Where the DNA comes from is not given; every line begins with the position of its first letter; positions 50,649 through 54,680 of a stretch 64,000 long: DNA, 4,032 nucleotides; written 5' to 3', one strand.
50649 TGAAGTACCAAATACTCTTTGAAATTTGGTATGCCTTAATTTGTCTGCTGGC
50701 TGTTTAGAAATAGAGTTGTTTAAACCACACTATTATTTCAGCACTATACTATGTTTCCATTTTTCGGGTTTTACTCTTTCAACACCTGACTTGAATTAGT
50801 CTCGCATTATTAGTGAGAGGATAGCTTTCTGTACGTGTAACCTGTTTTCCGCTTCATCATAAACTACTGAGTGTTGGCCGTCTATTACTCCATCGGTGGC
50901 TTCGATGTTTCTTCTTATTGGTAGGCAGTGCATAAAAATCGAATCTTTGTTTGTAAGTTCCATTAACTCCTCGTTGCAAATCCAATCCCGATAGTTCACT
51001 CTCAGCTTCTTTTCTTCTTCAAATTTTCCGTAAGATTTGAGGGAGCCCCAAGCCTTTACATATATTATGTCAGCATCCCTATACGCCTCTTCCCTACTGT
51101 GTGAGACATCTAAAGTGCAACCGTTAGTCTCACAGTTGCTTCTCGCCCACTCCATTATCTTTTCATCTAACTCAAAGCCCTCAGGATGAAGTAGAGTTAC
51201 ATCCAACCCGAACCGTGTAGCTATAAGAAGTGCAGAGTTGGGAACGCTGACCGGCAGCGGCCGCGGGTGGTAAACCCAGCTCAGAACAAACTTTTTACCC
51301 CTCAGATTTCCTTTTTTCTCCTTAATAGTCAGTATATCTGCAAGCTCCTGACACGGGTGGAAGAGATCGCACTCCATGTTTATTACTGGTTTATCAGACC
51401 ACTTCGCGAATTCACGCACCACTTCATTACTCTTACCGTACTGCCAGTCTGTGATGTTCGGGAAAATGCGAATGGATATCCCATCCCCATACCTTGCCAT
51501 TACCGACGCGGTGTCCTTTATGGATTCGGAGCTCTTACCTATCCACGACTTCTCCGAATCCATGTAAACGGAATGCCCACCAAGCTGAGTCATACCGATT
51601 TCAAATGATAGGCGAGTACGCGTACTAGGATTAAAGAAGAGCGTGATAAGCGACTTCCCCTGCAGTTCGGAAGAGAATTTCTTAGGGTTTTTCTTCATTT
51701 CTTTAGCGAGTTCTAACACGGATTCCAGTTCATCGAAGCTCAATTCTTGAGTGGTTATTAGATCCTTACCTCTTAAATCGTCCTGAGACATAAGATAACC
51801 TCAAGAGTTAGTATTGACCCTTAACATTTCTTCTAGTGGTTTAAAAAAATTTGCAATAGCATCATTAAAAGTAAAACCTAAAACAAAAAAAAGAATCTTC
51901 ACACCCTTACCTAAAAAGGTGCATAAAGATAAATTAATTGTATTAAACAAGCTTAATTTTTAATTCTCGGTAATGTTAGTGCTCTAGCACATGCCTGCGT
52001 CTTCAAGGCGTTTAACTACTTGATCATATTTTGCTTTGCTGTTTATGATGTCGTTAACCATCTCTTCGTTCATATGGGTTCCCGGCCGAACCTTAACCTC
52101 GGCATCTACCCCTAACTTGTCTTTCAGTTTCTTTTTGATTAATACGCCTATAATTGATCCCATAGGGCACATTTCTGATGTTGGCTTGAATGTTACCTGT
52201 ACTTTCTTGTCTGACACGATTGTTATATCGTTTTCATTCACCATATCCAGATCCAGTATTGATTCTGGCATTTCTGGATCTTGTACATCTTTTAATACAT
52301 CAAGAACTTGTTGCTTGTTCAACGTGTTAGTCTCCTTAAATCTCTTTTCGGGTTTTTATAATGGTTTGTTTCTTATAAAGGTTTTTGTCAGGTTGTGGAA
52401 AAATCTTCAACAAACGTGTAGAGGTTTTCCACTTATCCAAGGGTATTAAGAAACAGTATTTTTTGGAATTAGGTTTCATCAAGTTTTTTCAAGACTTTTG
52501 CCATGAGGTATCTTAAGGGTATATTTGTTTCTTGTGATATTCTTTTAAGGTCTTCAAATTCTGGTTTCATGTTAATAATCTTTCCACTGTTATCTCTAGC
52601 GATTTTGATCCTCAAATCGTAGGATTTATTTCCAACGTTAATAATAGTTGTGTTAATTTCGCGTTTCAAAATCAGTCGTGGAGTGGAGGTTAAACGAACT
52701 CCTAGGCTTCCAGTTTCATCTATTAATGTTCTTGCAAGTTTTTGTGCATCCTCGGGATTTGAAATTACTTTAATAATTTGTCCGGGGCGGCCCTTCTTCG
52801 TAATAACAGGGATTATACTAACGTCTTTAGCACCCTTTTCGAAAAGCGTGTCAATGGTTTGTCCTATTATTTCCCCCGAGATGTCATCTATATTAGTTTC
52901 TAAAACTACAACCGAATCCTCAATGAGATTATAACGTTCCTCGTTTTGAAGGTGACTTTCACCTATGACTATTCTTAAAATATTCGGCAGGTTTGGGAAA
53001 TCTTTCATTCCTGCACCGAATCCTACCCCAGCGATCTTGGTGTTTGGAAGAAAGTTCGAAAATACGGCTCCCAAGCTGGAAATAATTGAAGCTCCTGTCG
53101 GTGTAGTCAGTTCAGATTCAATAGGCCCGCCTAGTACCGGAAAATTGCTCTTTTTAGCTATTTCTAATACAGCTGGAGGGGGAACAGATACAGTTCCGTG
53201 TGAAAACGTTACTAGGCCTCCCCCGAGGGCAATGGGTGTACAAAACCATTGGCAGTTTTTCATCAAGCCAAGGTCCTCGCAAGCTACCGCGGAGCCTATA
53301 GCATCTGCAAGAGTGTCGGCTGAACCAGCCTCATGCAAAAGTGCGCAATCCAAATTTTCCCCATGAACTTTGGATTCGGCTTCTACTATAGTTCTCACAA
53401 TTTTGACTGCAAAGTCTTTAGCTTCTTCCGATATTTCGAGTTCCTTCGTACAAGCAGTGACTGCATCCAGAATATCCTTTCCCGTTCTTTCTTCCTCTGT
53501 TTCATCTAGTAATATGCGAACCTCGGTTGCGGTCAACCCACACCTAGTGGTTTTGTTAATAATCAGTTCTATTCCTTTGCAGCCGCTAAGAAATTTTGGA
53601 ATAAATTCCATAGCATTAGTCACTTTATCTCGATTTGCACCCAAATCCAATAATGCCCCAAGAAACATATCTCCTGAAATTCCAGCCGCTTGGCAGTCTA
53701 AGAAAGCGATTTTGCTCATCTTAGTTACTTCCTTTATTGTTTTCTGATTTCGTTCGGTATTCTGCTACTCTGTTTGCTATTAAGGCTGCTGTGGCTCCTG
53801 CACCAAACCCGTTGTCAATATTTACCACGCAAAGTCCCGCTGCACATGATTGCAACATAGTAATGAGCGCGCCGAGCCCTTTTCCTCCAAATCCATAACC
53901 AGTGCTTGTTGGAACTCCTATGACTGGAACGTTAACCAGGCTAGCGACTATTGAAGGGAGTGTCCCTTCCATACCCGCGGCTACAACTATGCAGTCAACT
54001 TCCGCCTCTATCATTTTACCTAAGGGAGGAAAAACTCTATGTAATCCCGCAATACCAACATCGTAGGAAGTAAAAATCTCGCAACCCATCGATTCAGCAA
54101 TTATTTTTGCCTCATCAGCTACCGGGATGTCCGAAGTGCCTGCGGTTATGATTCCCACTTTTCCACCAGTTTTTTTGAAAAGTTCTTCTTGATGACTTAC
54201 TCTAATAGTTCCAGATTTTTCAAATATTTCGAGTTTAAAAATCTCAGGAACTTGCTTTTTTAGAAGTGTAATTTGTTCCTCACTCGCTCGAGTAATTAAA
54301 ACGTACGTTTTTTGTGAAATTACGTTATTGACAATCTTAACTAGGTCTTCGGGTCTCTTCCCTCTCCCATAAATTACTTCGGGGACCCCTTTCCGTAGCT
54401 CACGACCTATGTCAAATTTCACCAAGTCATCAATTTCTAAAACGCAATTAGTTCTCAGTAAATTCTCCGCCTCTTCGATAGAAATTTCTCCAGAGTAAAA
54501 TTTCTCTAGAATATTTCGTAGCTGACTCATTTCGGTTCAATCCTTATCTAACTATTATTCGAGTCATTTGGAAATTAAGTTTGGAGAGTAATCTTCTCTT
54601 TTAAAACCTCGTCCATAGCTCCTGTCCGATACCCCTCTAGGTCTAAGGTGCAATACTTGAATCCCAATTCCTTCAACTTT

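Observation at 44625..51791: LysW-carrier arginine cluster paired with an N-acyl-ornithine-type transcarbamylase: possible carbamoylation on the carrier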

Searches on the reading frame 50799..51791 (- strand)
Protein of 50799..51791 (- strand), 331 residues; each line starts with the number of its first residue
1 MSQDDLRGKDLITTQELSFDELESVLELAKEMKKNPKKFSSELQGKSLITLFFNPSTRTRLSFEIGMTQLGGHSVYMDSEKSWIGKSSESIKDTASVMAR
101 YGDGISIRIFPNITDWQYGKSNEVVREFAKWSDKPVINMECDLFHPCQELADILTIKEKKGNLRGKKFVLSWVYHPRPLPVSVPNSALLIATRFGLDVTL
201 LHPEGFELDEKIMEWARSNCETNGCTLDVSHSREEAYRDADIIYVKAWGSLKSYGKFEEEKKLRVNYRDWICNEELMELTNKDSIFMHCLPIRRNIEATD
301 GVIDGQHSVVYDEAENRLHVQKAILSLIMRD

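Call 4: search_protein_families(library=ncbifam, proteins=[window:50799-51791:-])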
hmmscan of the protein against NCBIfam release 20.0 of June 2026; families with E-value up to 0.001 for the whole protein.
window:50799-51791:- (331 aa): 17 families
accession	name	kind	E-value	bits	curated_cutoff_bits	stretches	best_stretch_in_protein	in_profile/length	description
NF003384.0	PRK04523.1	equivalog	5.8e-114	380.6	288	1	9-329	4-333/336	N-acetylornithine carbamoyltransferase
NF001986.0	PRK00779.1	subfamily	1.9e-83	280.2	306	1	7-330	4-305/307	ornithine carbamoyltransferase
TIGR00658.1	orni_carb_tr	equivalog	1.5e-80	270.6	280.85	1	9-329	1-303/304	ornithine carbamoyltransferase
NF011380.0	PRK14805.1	equivalog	1.2e-71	241.3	421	1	9-329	2-300/302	ornithine carbamoyltransferase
TIGR04384.1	putr_carbamoyl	exception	2.7e-68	230.5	500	1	10-329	1-307/330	putrescine carbamoyltransferase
NF003286.0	PRK04284.1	subfamily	5.2e-51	173.7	515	1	4-325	2-326/332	ornithine carbamoyltransferase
NF005538.0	PRK07200.1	equivalog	1.2e-49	169.4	453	1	4-317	17-364/396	knotted carbamoyltransferase YgeW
TIGR03316.1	ygeW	equivalog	2.5e-46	158.4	500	1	4-314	14-358/391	knotted carbamoyltransferase YgeW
NF002032.1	PRK00856.1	equivalog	2.7e-42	145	263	1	9-329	1-297/297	aspartate carbamoyltransferase catalytic subunit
NF011379.0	PRK14804.1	equivalog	1.5e-41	142.6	373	1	9-325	7-305/311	ornithine carbamoyltransferase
TIGR00670.1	asp_carb_tr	equivalog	1.6e-41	142.4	236.95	1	9-329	1-303/304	aspartate carbamoyltransferase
NF002470.0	PRK01713.1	equivalog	8.4e-38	130.6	545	1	7-299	6-284/334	ornithine carbamoyltransferase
NF009213.0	PRK12562.1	subfamily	1.1e-36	126.9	559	1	9-292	7-277/334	ornithine carbamoyltransferase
NF006046.0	PRK08192.1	equivalog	2.1e-24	86.4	512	1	6-329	4-317/339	aspartate carbamoyltransferase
NF008853.0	PRK11891.1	equivalog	6.3e-23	81.1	560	1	10-329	90-398/430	aspartate carbamoyltransferase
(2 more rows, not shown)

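Call 5: search_solved_structures(query=window:50799-51791:-, show_alignments=3)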
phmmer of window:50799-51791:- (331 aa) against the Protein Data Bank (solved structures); distinct sequences matched with E-value up to 0.001: 88 (the best 60 are shown).
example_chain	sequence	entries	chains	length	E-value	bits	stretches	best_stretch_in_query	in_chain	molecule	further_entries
3m5c_A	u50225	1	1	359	3e-93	315.7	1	9-328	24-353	N-acetylornithine carbamoyltransferase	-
3l05_A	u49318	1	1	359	3.3e-93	315.5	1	9-328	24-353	N-acetylornithine carbamoyltransferase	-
3l02_A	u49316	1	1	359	8.2e-93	314.2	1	9-328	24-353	N-acetylornithine carbamoyltransferase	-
3kzc_A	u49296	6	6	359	1.1e-92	313.8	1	9-328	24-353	N-acetylornithine carbamoyltransferase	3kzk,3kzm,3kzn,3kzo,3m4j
3l04_A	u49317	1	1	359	1.5e-92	313.4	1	9-328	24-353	N-acetylornithine carbamoyltransferase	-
3m5d_A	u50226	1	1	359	1.5e-92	313.4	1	9-328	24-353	N-acetylornithine carbamoyltransferase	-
3l06_A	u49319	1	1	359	1.9e-92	313.1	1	9-328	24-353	N-acetylornithine carbamoyltransferase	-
3m4n_A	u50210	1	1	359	2.1e-92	312.9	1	9-328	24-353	N-acetylornithine carbamoyltransferase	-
1pvv_A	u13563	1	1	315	8.3e-69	235.3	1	6-329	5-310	Ornithine carbamoyltransferase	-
1a1s_A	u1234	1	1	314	8.7e-69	235.3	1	6-329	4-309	ORNITHINE CARBAMOYLTRANSFERASE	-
4ep1_A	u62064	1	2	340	5.6e-56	193.2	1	6-328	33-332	Ornithine carbamoyltransferase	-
4nf2_A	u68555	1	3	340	3.5e-55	190.6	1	6-328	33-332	Ornithine carbamoyltransferase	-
7nnf_A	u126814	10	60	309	3e-52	180.9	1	14-328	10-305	Ornithine carbamoyltransferase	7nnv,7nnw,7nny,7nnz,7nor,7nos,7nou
2i6u_A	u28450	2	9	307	3e-52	180.9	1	14-328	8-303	Ornithine carbamoyltransferase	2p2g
4f2g_A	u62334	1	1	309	1.5e-50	175.4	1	15-329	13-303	Ornithine carbamoyltransferase 1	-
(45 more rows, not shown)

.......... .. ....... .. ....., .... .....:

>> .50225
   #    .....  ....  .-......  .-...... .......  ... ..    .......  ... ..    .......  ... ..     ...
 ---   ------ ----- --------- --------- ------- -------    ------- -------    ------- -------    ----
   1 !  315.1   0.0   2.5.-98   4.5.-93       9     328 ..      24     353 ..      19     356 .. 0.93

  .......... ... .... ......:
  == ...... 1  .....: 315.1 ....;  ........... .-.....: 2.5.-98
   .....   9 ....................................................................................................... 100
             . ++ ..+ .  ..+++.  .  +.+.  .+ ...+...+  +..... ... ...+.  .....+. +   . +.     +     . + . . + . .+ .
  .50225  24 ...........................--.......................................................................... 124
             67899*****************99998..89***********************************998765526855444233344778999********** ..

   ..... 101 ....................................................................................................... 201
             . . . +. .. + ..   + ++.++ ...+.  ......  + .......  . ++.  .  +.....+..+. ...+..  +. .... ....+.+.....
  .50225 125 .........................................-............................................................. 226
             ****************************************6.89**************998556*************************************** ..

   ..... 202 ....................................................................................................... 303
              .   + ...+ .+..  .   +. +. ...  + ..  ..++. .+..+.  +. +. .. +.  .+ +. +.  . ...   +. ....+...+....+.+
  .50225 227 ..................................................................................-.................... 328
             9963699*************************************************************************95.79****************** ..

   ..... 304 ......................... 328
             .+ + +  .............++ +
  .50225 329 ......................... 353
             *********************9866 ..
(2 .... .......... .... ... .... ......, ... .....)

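Call 9: find_homologous_proteins(query=window:50799-51791:-, max_evalue=1e-60)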
Query window:50799-51791:- (331 aa): 2691 proteins with E <= 1e-60 among 8000 candidates; the best 120 are listed. Only proteins of 182 to 580 residues were searched: fused or split forms outside these lengths cannot appear, so this answer is no evidence that the protein stands alone or is whole; lengths 'longer' or 'shorter' looks for them.
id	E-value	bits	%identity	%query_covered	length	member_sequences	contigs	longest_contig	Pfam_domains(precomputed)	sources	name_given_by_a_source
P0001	1.3e-201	687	91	100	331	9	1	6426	PF00185.31,PF02729.27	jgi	jgi:N-acetylornithine carbamoyltransferase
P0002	4.5e-201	685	89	100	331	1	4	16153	PF00185.31,PF02729.27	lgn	-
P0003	2.6e-197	673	87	100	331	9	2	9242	PF00185.31,PF02729.27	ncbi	ncbi:MAG: N-acetylornithine carbamoyltransferase [Candidatus Freyarchaeota archaeon]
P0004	3.3e-197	672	88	100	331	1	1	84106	PF00185.31,PF02729.27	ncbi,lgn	ncbi:MAG: N-acetylornithine carbamoyltransferase [Candidatus Lokiarchaeia archaeon]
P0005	2.3e-193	660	86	99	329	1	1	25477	PF00185.31,PF02729.27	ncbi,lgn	-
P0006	2.4e-191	653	84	99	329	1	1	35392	PF00185.31,PF02729.27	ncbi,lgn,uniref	ncbi:MAG: N-acetylornithine carbamoyltransferase [Candidatus Jordarchaeum sp.]|uniref:N-acetylornith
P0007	6.3e-191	652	86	99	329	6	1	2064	PF00185.31,PF02729.27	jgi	jgi:N-acetylornithine carbamoyltransferase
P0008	1.7e-186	637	83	99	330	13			PF00185.31,PF02729.27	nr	nr:N-acetylornithine carbamoyltransferase [Candidatus Freyarchaeota archaeon]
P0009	9.2e-168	575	76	97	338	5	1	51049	PF00185.31,PF02729.27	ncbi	ncbi:MAG: N-acetylornithine carbamoyltransferase [Candidatus Freyarchaeota archaeon]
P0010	7.9e-165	566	74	99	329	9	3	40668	PF00185.31,PF02729.27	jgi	-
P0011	5.3e-144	497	66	98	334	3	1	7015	PF00185.31,PF02729.27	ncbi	-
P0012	7.1e-140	484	65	98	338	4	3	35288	PF00185.31,PF02729.27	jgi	-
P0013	7.9e-140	484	64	98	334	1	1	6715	PF00185.31,PF02729.27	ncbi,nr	ncbi:MAG: N-acetylornithine carbamoyltransferase [Candidatus Lokiarchaeota archaeon]|nr:N-acetylorni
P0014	2.3e-139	482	64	98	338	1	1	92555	PF00185.31,PF02729.27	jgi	-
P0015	6.3e-139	481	62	98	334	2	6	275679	PF00185.31,PF02729.27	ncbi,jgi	ncbi:MAG: N-acetylornithine carbamoyltransferase [Candidatus Helarchaeota archaeon]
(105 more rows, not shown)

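Call 50: find_related_loci(query=A1, collection=genome_contigs, flank=8000)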
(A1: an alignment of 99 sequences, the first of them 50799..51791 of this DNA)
Query A1 (331 aa) in genome_contigs; peptide patterns used: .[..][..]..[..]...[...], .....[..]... (x = any residue, [..] = any of these).
600 stretches matched a pattern (row limit reached: there are more); 597 encode a relative of the query (tblastn E <= 1e-3); the best 80 are kept; 80 distinct loci.
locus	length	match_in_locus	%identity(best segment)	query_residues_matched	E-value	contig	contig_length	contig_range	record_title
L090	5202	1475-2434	57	7-325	3e-124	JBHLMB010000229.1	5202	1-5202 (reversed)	MAG: Promethearchaeota archaeon isolate DZ2M.159 DZ2M.159@69735, whole genome shotgun sequence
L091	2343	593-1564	53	9-331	2e-126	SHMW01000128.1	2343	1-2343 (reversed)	MAG: Promethearchaeota archaeon isolate BC3 1189800128, whole genome shotgun sequence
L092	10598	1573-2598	45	5-330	4e-96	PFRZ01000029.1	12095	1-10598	MAG: Candidatus Roizmanbacteria bacterium CG_4_9_14_0_2_um_filter_35_15 CG_4_9_14_0.2_um_filter_scaffold_2355_c, whole g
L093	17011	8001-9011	44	1-329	1e-95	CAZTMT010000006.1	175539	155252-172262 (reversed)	MAG TPA_asm: uncultured Clostridia bacterium isolate binchicken_co30_143 genome assembly, contig: NODE_98_length_175539_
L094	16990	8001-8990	45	9-330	4e-95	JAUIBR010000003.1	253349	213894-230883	MAG: bacterium isolate 6_bin.52 NODE_78_length_253349_cov_1.832854, whole genome shotgun sequence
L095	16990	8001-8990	46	9-329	5e-95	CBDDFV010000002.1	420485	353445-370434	MAG: Phycisphaerales bacterium isolate e08524e6-72c2-4009-ade9-8bacfec4bf15 genome assembly, contig: contig_2, whole gen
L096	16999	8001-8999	44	6-329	9e-93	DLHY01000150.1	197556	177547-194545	MAG TPA_asm: Chloracidobacterium sp. UBA7656 UBA7656_contig_157, whole genome shotgun sequence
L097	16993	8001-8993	46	9-329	6e-93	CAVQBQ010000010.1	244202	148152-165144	MAG: uncultured Gammaproteobacteria bacterium isolate MFD01721.bin.1.258 genome assembly, contig: contig_68412, whole ge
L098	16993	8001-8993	44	9-329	3e-92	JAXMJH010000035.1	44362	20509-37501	MAG: Lysobacteraceae bacterium isolate G7_concoct.bin.32 k141_262086, whole genome shotgun sequence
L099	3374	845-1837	45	9-331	1e-93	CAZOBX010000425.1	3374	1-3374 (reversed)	MAG TPA_asm: uncultured Kangiella sp. isolate binchicken_co161_149 genome assembly, contig: NODE_13017_length_3374_cov_5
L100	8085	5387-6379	43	9-331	6e-92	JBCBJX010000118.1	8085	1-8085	MAG: Pseudomonadota bacterium isolate J06627_10 k141_156077_length_8085_cov_50.2601, whole genome shotgun sequence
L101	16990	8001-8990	43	10-330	3e-91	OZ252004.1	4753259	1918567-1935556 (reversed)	MAG: Pyrinomonadaceae bacterium isolate 55cb242d-0e91-4f47-a3c8-a26a29971085 genome assembly, chromosome: 1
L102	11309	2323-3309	43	9-329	3e-90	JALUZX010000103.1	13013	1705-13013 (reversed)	MAG: Planctomycetota bacterium isolate 132-544_metabat1_scaf2bin.052 132-544_scaffold_1372_c1, whole genome shotgun sequ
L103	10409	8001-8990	43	9-329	1e-89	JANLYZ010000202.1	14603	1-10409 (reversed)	MAG: Chloracidobacterium sp. isolate OTE_14_metabat.168 OTE_14_k141_1991513, whole genome shotgun sequence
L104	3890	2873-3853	43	11-329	1e-89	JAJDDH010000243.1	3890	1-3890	MAG: Phycisphaerales bacterium isolate OFTM80 OFTM80_242, whole genome shotgun sequence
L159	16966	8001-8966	38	16-329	4e-68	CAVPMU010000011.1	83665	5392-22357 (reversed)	MAG: uncultured Gammaproteobacteria bacterium isolate MFD10097.bin.1.35 genome assembly, contig: contig_1692, whole geno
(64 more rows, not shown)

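Call 52: predict_structure(alignment_id=A1)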
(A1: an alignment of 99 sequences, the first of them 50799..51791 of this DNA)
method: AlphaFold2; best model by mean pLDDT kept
length: 331 residues; sequences in the alignment: 99
mean_pLDDT: 95.1   pTM: 0.93
mean pLDDT of the five models: 95.1, 94.8, 94.6, 94.7, 94.4
residues with pLDDT >= 90: 300; 70-90: 20; 50-70: 10; < 50: 1
segments of 3 or more residues with pLDDT < 50: none
pLDDT, mean of each block of 10 residues (from residue 1): 79 98 98 98 97 89 98 89 64 93 95 90 97 98 98 99 97 96 98 99 98 99 98 98 98 96 97 99 98 97 98 98 97 71
secondary structure, 60 per line:
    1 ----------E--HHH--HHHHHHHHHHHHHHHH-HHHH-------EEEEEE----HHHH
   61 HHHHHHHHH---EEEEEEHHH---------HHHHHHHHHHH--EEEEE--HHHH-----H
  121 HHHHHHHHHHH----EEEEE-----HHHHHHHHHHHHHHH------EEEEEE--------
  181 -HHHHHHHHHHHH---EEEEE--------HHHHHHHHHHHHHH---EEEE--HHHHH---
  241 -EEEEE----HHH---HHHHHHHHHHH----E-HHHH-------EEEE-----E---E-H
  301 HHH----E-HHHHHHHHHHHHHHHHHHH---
elements in order: H19-34 H36-39 E47-52 H57-69 E73-78 H91-101 E104-108 H111-114 H120-131 E136-140 H146-160 E167-172 H182-193 E197-201 H210-223 E227-230 H233-237 E242-246 H257-267 H274-277 E285-288 H300-303 H310-328

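Call 75: search_protein_families(library=pfam, proteins=[L159:4387-5535:+, window:50799-51791:-])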
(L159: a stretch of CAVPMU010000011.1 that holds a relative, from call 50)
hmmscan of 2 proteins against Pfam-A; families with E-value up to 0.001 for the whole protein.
L159:4387-5535:+ (383 aa): 0 families

window:50799-51791:- (331 aa): 2 families
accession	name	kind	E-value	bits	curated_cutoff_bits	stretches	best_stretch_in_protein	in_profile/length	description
PF02729.26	OTCace_N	-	1e-44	152.6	29.9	1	9-158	1-148/148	Aspartate/ornithine carbamoyltransferase, carbamoyl-P binding domain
PF00185.30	OTCace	-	2e-39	135.6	29.4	1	183-327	15-156/157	Aspartate/ornithine carbamoyltransferase, Asp/Orn binding domain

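Call 95: search_protein_representatives(alignment_id=A1)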
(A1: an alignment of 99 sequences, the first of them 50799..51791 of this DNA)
Query: 99 sequences, 333 profile positions. Proteins with E-value up to 0.001 (for the whole library): 22165; up to 1e-10: 9931; up to 1e-30: 1193. The best 150 are listed.
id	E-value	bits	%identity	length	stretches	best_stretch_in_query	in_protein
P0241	3.8e-116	404.2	-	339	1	10-331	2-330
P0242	2.8e-112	391.5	-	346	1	6-331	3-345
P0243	8.1e-111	386.7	-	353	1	4-331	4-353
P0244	1.1e-110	386.3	-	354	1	6-331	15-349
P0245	1.8e-109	382.3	-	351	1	6-330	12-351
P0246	1.0e-107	376.5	-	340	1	3-330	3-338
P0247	7.9e-107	373.6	-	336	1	8-332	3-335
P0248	1.5e-105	369.3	-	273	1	6-264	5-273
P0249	2.2e-105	368.8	-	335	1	6-330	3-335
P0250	2.1e-104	365.6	-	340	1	7-331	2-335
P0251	1.4e-103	362.9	-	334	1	7-330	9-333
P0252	4.7e-103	361.2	-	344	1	6-330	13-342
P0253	1.3e-102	359.7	-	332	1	10-329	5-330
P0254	1.5e-100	352.9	-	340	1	10-331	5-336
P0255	2.5e-100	352.2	-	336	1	8-332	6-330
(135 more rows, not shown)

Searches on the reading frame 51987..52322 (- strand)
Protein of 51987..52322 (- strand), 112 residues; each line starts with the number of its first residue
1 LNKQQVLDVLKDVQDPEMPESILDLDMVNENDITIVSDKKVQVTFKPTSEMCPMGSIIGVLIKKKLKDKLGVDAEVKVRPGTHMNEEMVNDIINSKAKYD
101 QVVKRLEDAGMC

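Call 4: search_protein_families(library=ncbifam, proteins=[window:51987-52322:-])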
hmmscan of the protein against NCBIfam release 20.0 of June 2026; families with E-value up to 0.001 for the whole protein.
window:51987-52322:- (112 aa): 4 families
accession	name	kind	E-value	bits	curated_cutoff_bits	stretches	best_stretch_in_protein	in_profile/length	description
NF041868.1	paad_haloarch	equivalog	2.2e-09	37.5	180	1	4-91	29-114/127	1,2-phenylacetyl-CoA epoxidase subunit PaaD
TIGR02945.1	SUF_assoc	equivalog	3.7e-09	36.9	143.4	1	3-77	3-76/99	SUF system Fe-S cluster assembly protein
TIGR03406.1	FeS_long_SufT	hypoth_equivalog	1.8e-07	31.1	202.6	1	2-73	74-147/174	putative Fe-S cluster assembly protein SufT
TIGR02159.1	PA_CoA_Oxy4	equivalog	2.5e-05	24.6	108.15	1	13-98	1-80/146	1,2-phenylacetyl-CoA epoxidase subunit PaaD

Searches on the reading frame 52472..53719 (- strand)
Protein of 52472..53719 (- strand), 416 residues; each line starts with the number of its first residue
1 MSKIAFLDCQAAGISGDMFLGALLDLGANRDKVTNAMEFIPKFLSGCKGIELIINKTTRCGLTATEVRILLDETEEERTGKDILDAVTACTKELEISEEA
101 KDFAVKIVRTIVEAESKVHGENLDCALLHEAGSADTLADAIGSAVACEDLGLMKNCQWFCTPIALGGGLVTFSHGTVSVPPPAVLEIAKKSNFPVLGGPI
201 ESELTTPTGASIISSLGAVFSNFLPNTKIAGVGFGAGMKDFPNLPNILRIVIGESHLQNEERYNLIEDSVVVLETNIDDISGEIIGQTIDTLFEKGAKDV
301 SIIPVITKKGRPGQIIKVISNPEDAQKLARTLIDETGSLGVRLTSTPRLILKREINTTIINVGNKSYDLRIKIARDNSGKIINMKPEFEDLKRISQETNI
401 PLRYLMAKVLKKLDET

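Call 75: search_protein_families(library=pfam, proteins=[window:52472-53719:-])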
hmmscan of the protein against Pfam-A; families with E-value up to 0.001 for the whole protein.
window:52472-53719:- (416 aa): 1 family
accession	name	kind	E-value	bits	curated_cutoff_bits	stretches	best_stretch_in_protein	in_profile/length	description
PF01969.22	Ni_insertion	-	1.4e-114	383.6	22.1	1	6-404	2-373/375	Nickel insertion protein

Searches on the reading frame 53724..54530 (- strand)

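Call 75: search_protein_families(library=pfam, proteins=[window:53724-54530:-])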
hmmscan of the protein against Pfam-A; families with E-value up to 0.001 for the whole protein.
window:53724-54530:- (269 aa): 1 family
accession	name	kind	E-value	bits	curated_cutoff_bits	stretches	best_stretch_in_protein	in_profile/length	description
PF00731.26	AIRC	-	3e-17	63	30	1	124-256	1-127/148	AIR carboxylase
